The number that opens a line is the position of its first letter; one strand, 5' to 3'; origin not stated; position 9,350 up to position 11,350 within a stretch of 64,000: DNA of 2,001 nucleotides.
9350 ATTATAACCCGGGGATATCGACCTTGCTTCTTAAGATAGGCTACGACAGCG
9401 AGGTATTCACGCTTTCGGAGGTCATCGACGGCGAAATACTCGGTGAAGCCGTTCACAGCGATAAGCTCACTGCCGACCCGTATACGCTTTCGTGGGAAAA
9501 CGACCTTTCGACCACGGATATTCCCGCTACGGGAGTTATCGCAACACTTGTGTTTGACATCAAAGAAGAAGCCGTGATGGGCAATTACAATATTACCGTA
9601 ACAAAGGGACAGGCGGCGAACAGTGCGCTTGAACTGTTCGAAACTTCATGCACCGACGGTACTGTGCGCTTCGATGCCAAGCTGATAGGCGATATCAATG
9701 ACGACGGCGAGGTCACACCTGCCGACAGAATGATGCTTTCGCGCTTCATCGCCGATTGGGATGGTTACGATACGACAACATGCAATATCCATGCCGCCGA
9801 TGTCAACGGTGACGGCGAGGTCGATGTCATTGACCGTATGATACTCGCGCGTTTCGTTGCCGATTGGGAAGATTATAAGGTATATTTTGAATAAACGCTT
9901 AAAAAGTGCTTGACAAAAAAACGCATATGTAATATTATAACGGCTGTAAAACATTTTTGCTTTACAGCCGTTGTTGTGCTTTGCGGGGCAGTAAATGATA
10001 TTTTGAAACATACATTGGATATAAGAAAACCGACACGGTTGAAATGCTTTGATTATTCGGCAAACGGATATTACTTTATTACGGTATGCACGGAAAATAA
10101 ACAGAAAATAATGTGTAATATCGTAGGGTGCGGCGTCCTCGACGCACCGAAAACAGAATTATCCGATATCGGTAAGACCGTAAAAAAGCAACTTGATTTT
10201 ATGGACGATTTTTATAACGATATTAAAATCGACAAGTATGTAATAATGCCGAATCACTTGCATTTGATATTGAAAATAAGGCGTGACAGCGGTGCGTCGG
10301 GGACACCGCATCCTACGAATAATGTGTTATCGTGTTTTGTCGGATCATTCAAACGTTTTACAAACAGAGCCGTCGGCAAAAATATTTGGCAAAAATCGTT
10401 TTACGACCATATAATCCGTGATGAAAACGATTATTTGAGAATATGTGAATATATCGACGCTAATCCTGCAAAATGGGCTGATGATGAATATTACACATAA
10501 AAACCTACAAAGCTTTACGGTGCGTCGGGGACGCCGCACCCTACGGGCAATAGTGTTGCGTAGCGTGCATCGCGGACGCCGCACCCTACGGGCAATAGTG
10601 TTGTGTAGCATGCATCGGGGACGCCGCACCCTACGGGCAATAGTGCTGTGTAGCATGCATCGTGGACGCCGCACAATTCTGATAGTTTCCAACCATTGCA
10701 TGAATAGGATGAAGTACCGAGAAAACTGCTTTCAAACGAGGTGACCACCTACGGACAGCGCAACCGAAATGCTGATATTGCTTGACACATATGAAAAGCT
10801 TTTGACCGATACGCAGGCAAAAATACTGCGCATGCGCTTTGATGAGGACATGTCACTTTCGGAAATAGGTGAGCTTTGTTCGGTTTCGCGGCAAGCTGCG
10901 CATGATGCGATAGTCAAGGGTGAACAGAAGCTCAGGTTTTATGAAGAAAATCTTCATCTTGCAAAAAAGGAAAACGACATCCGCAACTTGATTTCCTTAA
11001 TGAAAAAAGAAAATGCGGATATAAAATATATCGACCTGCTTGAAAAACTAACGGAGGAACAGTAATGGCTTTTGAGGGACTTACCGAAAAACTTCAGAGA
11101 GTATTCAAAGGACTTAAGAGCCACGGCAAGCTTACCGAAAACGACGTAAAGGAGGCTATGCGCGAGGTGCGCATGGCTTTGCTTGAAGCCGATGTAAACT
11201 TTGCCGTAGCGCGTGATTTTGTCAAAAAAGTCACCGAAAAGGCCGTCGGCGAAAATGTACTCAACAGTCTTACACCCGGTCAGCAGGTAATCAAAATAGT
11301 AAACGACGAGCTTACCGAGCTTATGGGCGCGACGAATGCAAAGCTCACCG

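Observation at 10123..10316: Two REP-like motifs lie inside the RAYT coding sequence, in inverted orientation, bracketing the HUH motif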

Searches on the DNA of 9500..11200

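Call 68: search_rna_families(source=window, start=9500, end=11200, threshold=evalue, max_evalue=1)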
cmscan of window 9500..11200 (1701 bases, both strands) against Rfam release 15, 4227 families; matches with E-value up to 1: 4.
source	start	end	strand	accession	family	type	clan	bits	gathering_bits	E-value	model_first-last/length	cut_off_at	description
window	9930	9983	+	RF03210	mir-7359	Gene; miRNA;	-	26.2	90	0.033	1-56/56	no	mir-7359 microRNA precursor family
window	9892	9972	+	RF02578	tsr25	Gene; sRNA;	-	17.5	63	0.67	1-181/181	no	S. aureus tsr25 small RNA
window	9877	9972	+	RF01822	RsaJ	Gene; sRNA;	-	16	100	0.64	1-287/287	no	RNA Staph. aureus A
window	9936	10011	-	RF02763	IsrM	Gene; sRNA;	-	13.8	376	0.43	1-329/329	no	IsrM sRNA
